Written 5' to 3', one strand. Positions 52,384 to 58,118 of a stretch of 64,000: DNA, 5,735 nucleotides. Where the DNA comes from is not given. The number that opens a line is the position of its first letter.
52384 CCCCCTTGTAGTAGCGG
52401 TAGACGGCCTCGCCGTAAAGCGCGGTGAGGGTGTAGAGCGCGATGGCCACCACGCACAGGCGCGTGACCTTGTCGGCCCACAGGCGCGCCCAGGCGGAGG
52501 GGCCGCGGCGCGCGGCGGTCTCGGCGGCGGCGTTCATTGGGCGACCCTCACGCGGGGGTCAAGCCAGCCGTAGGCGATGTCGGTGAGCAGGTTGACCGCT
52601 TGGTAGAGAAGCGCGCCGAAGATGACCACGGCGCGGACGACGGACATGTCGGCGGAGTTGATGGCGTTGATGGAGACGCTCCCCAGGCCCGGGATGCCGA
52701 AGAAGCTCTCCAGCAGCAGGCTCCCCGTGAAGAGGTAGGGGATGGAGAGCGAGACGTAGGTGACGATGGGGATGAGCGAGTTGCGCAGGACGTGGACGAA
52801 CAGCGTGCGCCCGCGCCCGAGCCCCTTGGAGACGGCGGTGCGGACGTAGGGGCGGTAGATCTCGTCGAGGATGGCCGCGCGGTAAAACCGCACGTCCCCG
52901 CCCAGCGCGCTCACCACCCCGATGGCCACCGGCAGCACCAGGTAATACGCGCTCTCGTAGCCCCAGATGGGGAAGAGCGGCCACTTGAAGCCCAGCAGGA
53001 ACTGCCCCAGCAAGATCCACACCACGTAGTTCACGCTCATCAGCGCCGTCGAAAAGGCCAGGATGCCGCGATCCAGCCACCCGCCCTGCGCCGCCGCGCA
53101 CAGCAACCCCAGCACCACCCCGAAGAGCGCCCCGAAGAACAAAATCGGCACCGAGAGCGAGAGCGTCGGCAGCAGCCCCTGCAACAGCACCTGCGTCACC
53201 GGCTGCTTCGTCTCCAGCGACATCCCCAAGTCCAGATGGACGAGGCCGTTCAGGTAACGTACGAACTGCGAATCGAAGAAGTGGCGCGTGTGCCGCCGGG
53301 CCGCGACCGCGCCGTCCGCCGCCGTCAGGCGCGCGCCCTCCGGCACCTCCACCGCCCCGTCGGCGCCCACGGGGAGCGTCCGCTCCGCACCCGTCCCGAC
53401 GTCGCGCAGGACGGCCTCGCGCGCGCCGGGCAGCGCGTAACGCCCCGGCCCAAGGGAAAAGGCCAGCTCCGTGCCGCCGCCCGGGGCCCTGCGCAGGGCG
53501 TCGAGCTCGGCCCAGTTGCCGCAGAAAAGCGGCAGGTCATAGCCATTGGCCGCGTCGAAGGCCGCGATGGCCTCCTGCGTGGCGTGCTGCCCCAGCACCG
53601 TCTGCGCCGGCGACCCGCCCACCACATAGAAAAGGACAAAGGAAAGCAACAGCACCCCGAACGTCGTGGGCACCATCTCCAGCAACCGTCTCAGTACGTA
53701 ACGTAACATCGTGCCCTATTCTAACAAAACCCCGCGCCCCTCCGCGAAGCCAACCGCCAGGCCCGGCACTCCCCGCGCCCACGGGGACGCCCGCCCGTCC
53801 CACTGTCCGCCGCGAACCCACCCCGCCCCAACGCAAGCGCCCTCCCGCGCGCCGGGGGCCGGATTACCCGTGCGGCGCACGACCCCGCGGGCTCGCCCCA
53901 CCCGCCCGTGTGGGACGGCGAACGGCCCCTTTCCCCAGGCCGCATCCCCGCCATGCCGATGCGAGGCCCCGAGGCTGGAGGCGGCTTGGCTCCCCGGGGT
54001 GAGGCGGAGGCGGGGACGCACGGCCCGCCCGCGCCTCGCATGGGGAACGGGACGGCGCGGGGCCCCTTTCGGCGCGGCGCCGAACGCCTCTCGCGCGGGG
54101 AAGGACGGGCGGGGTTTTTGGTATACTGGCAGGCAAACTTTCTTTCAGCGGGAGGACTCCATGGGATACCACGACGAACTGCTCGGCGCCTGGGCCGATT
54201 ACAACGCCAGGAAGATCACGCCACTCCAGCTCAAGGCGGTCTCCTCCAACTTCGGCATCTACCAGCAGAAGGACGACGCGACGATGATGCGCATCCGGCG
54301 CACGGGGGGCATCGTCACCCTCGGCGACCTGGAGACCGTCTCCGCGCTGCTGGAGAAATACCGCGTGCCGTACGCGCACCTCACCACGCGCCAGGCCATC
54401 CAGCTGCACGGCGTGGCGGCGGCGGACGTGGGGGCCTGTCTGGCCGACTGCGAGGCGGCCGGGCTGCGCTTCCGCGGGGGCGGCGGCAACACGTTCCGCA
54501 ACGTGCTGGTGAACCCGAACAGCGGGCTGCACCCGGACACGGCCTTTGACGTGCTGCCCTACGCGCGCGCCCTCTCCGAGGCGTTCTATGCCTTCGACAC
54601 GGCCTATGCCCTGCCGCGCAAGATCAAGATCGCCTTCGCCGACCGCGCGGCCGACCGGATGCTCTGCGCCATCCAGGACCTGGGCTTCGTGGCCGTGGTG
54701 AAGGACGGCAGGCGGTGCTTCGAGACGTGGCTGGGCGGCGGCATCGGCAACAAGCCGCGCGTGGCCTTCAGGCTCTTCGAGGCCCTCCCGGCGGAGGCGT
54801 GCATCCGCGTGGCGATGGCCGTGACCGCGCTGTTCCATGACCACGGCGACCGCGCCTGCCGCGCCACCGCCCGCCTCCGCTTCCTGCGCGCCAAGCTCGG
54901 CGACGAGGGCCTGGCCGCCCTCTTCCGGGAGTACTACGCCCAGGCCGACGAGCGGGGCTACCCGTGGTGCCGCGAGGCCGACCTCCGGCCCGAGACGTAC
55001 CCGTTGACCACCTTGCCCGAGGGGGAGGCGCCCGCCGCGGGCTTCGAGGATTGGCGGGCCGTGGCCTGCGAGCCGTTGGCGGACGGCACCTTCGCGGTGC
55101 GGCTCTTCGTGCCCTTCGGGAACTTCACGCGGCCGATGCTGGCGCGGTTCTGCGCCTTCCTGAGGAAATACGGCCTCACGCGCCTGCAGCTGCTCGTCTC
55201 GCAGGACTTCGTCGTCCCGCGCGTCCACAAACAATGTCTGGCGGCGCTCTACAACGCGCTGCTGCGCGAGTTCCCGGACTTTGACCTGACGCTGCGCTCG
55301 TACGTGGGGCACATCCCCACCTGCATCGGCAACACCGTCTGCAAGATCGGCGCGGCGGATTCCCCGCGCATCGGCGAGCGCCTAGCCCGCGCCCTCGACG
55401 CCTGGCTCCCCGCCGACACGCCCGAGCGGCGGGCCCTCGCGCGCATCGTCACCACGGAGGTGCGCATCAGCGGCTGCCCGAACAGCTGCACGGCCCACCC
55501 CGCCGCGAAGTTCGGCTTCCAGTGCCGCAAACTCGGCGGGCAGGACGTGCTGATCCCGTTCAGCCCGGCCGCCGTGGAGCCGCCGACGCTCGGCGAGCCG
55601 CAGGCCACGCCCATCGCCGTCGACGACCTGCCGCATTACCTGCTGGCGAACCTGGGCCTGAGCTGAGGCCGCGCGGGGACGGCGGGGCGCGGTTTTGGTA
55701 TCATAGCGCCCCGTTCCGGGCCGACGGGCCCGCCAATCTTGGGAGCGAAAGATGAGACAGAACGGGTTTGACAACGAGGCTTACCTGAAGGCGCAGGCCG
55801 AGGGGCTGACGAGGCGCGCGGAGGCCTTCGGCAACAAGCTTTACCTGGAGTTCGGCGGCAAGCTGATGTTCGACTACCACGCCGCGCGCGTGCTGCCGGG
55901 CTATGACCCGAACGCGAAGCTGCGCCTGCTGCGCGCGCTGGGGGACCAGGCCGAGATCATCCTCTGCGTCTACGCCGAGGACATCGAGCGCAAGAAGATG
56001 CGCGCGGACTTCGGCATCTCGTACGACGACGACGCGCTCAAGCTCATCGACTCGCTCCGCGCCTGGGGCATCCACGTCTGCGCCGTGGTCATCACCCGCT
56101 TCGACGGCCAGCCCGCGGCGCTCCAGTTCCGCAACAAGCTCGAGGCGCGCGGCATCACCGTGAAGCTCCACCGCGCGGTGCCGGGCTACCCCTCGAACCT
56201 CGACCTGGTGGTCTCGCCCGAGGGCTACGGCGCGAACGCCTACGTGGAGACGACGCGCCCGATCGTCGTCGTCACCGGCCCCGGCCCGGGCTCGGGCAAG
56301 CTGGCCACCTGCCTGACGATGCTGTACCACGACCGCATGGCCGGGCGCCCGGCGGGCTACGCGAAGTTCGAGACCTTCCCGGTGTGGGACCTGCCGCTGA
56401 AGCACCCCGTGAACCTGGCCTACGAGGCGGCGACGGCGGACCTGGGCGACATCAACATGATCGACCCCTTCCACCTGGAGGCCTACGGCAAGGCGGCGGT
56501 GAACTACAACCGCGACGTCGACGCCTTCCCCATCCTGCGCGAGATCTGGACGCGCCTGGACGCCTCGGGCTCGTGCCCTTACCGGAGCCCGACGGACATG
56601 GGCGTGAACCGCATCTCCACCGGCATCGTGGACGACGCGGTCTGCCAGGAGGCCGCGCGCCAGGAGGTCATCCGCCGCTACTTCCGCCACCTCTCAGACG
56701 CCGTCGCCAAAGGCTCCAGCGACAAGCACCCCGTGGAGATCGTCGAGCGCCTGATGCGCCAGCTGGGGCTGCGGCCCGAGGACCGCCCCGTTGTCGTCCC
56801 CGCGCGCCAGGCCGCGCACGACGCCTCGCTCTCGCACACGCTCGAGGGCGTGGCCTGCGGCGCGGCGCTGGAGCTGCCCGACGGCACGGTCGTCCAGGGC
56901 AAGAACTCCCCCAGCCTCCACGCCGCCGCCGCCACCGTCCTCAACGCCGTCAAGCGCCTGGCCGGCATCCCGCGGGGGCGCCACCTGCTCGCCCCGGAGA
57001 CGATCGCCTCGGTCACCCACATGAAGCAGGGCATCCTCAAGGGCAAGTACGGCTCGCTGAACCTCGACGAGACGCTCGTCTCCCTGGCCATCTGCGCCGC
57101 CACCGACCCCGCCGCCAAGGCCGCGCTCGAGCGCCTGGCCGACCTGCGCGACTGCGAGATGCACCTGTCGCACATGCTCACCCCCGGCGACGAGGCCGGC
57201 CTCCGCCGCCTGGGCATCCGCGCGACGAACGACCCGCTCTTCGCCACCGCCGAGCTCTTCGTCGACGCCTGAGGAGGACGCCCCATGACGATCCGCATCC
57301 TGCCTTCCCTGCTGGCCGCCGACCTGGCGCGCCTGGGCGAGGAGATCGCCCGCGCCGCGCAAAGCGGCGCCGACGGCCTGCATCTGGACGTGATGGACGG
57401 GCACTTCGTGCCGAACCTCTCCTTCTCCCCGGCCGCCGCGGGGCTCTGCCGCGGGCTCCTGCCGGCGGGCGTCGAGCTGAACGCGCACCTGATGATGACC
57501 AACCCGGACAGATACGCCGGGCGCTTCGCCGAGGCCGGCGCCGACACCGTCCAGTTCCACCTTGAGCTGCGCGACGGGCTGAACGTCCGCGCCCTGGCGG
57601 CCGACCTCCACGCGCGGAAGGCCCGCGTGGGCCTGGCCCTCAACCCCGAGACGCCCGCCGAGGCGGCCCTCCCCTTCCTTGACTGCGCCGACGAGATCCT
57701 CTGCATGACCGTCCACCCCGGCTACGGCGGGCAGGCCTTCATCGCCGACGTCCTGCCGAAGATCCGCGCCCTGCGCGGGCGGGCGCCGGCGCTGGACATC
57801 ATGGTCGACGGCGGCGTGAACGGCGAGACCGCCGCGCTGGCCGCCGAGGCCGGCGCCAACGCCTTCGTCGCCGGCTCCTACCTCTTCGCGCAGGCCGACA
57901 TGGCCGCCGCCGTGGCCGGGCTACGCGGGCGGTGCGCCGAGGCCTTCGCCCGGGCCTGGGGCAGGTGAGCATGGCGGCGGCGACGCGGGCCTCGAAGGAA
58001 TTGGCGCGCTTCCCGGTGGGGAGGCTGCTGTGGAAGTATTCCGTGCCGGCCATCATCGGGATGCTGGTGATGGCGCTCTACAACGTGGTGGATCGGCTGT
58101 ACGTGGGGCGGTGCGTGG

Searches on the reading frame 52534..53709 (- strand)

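Call 11: search_protein_families(library=pfam, proteins=[window:52534-53709:-])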
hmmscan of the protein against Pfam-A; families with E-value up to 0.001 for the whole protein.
window:52534-53709:- (391 aa): 2 families
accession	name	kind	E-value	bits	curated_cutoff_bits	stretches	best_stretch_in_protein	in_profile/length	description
PF00528.27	BPD_transp_1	-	3.6e-34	118.6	26.4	1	197-388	1-183/184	Binding-protein-dependent transport system inner membrane component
PF19300.4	BPD_transp_1_N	-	4.8e-07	30.4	23.8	1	1-67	1-67/114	Binding-prot-dependent transport system membrane comp, N-term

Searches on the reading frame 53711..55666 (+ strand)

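Call 65: search_protein_families(library=pfam, proteins=[window:53711-55666:+], max_evalue=0.00001)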
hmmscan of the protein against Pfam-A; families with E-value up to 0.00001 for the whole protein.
window:53711-55666:+ (651 aa): 2 families
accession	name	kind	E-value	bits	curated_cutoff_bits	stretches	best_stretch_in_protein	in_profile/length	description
PF01077.27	NIR_SIR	-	3.1e-30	105.2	27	1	259-410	2-155/158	Nitrite and sulphite reductase 4Fe-4S domain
PF03460.22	NIR_SIR_ferr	-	1.7e-23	82.5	24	2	184-249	1-68/69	Nitrite/Sulfite reductase ferredoxin-like half domain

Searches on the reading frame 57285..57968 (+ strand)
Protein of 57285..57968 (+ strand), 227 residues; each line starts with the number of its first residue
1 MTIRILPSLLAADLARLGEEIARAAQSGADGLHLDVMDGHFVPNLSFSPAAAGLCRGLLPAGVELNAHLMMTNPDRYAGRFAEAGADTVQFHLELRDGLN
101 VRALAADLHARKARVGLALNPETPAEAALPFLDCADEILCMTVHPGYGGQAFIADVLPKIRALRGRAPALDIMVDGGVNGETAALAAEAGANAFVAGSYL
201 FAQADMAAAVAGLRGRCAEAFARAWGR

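Call 65: search_protein_families(library=pfam, proteins=[window:57285-57968:+], max_evalue=0.00001)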
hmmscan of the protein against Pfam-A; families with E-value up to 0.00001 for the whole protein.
window:57285-57968:+ (227 aa): 1 family
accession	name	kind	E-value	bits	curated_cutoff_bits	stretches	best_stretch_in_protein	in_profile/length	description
PF00834.25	Ribul_P_3_epim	-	9.7e-56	188.7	21.1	1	5-201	2-198/198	Ribulose-phosphate 3 epimerase family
